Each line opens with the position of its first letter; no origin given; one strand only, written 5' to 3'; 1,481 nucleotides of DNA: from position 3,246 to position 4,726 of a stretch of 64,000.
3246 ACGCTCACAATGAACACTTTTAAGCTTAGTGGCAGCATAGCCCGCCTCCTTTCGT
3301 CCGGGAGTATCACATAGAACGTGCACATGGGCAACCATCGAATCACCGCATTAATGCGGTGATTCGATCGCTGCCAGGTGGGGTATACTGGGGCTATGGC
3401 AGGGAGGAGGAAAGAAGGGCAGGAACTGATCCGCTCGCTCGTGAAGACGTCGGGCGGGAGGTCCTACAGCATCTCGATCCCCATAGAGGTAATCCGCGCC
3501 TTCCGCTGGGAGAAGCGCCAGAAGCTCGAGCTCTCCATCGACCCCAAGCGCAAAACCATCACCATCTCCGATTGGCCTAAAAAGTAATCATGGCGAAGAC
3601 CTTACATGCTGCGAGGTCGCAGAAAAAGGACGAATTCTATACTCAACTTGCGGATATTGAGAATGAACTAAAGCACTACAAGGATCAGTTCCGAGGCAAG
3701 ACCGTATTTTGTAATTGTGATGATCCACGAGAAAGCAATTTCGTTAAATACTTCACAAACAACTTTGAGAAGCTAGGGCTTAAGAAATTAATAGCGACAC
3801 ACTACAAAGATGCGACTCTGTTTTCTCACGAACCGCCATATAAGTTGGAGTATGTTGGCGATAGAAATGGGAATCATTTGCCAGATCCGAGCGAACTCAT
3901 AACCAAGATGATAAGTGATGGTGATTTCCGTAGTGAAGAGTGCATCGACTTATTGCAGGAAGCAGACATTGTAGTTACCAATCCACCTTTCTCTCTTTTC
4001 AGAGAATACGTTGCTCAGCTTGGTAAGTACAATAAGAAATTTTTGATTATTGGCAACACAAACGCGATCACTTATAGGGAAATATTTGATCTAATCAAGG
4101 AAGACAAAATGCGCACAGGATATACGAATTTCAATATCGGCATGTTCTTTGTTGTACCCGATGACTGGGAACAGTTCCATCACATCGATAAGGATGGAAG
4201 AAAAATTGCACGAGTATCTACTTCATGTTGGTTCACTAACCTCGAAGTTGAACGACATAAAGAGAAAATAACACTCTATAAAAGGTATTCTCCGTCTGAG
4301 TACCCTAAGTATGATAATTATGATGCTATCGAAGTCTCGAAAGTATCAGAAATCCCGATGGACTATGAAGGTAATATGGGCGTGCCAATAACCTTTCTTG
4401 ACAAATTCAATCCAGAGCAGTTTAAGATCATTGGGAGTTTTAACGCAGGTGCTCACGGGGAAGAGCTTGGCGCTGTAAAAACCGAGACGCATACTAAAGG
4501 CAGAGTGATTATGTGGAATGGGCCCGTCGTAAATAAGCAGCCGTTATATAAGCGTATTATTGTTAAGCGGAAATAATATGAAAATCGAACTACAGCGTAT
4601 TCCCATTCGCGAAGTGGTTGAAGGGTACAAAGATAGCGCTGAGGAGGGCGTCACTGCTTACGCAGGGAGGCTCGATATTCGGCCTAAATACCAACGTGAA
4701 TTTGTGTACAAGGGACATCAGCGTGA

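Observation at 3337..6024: Compact AT-rich island encoding an operator-controlled AbrB-like protein, an EcoRI-family m6A methyltransferase, a DUF262(DGQQR)-HNH nuclease and an NDT-like protein: a candidate novel modification/restriction-type defence module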

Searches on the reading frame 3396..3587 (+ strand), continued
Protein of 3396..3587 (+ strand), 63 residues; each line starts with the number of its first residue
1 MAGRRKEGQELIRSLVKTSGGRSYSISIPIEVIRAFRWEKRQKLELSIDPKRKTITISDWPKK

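Call 81: find_encoding_contigs(protein=P0226, flank=4000, max_places=2)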
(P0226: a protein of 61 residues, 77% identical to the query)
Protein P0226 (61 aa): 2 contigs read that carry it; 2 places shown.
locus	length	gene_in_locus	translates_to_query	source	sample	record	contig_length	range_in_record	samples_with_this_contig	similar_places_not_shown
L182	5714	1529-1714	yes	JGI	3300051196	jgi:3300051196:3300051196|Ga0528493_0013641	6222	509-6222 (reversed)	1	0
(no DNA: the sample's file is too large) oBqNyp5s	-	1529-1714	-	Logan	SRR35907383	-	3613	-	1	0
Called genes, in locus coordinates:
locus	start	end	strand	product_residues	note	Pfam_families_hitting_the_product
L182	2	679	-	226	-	?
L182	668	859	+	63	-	-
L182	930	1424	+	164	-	-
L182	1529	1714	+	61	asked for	PF04014:MazE_antitoxin (weak)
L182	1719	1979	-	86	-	-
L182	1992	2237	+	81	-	-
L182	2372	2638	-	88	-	-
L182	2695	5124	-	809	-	PF01326:PPDK_N, PF00391:PEP-utilizers, PF02896:PEP-utilizers_C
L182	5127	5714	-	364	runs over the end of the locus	?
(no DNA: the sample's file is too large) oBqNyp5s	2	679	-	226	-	?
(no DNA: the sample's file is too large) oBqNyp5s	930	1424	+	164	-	-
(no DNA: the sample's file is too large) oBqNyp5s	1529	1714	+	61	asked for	PF04014:MazE_antitoxin (weak)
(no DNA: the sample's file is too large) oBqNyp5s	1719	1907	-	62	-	-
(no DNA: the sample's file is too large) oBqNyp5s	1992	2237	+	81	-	-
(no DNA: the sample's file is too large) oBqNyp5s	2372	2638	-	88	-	-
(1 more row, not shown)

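Call 88: search_protein_families(library=pfam, proteins=[L085:4195-4575:+, L085:4565-5254:+, L083:4192-4560:+, L083:6346-6864:+, L087:6587-7129:+, L087:7129-8127:+, L081:4406-5587:+], max_evalue=0.01)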
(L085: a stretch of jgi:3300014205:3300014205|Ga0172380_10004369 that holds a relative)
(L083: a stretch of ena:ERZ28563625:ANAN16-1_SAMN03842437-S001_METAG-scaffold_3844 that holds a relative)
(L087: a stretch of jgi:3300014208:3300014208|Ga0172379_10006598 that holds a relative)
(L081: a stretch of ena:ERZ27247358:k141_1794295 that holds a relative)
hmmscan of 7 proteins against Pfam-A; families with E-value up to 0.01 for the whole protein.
L085:4195-4575:+ (127 aa): 0 families

L085:4565-5254:+ (230 aa): 0 families

L083:4192-4560:+ (123 aa): 0 families

L083:6346-6864:+ (173 aa): 1 family
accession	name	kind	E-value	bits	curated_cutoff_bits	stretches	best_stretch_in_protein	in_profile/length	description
PF20472.4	PDDEXK_11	-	0.0027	17.9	23.7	1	86-107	60-81/145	PD-(D/E)XK nuclease superfamily domain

L087:6587-7129:+ (181 aa): 0 families

L087:7129-8127:+ (333 aa): 0 families

L081:4406-5587:+ (394 aa): 0 families

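Call 89: search_protein_families(library=padloc, proteins=[L085:4195-4575:+, L085:4565-5254:+, L083:4192-4560:+, L083:6346-6864:+, L087:6587-7129:+, L087:7129-8127:+], max_evalue=0.001)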
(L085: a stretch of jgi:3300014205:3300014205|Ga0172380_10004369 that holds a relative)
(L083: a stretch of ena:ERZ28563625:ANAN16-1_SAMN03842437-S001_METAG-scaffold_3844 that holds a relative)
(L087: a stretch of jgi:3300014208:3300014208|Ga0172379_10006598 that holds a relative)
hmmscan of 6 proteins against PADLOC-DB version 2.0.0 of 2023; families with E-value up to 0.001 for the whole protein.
L085:4195-4575:+ (127 aa): 0 families

L085:4565-5254:+ (230 aa): 0 families

L083:4192-4560:+ (123 aa): 0 families

L083:6346-6864:+ (173 aa): 0 families

L087:6587-7129:+ (181 aa): 3 families
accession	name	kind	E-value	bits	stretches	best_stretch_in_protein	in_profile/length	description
PDLC04646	PDC-M43A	-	3.7e-19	67.4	1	51-174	66-194/203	-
PDLC04645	PDC-M43A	-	4.3e-10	37.5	1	57-149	122-214/250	-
PDLC04644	PDC-M43A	-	6.9e-08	30.3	1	59-153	39-133/170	-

L087:7129-8127:+ (333 aa): 4 families
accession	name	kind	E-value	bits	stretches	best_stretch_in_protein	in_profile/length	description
PDLC04647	PDC-M43B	-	2.3e-36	123.6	1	30-330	41-343/347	-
PDLC04650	PDC-M43B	-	8.9e-32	108.6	1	24-328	34-343/344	-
PDLC04649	PDC-M43B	-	9.3e-14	49.1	1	81-308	91-325/345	-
PDLC04648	PDC-M43B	-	6.2e-06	23.4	1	168-305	183-324/361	-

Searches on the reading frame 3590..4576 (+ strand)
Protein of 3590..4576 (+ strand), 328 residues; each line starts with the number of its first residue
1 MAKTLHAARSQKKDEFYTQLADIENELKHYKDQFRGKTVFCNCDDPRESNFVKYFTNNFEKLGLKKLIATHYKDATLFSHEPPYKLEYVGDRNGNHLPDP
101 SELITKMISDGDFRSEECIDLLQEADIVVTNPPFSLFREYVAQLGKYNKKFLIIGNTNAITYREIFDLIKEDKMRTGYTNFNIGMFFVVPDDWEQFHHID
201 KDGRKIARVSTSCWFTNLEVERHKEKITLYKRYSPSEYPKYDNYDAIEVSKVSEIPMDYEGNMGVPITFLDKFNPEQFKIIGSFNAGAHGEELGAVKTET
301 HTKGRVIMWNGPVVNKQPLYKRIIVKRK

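Call 4: search_protein_families(library=pfam, proteins=[window:3590-4576:+], max_evalue=0.1)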
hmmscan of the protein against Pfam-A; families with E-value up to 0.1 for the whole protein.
window:3590-4576:+ (328 aa): 1 family
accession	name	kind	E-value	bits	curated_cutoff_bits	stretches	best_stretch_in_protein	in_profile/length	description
PF13651.11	EcoRI_methylase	-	1.5e-127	426.1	26.4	1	5-328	2-345/345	Adenine-specific methyltransferase EcoRI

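Call 5: search_protein_families(library=padloc, proteins=[window:3590-4576:+], max_evalue=0.1)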
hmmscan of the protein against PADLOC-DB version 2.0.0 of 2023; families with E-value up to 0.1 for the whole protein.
window:3590-4576:+ (328 aa): 1 family
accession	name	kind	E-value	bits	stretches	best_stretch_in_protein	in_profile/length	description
PDLC03297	MTase_II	-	5.2e-114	379.1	1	1-327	6-327/332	Type II methyltransferase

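Call 6: search_protein_families(library=ncbifam, proteins=[window:3590-4576:+], max_evalue=0.1)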
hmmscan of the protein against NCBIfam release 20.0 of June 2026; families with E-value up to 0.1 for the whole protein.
window:3590-4576:+ (328 aa): 1 family
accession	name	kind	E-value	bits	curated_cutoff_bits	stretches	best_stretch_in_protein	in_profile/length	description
TIGR01862.1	N2-ase-Ialpha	subfamily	0.011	14.5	486.05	1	19-179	301-397/444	nitrogenase component I subunit alpha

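Call 7: search_protein_families(library=phrogs, proteins=[window:3590-4576:+], max_evalue=0.01)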
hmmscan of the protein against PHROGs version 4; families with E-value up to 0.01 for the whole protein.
window:3590-4576:+ (328 aa): 2 families
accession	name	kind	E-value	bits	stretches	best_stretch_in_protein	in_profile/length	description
phrog_799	-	other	3.7e-05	24.1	1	99-171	269-332/458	DNA methyltransferase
phrog_2713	-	unknown function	0.0099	15.9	0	122-147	288-313/520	-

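Call 10: search_solved_structures(query=window:3590-4576:+, max_evalue=0.01)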
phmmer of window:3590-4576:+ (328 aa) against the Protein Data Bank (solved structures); distinct sequences matched with E-value up to 0.01: 0.
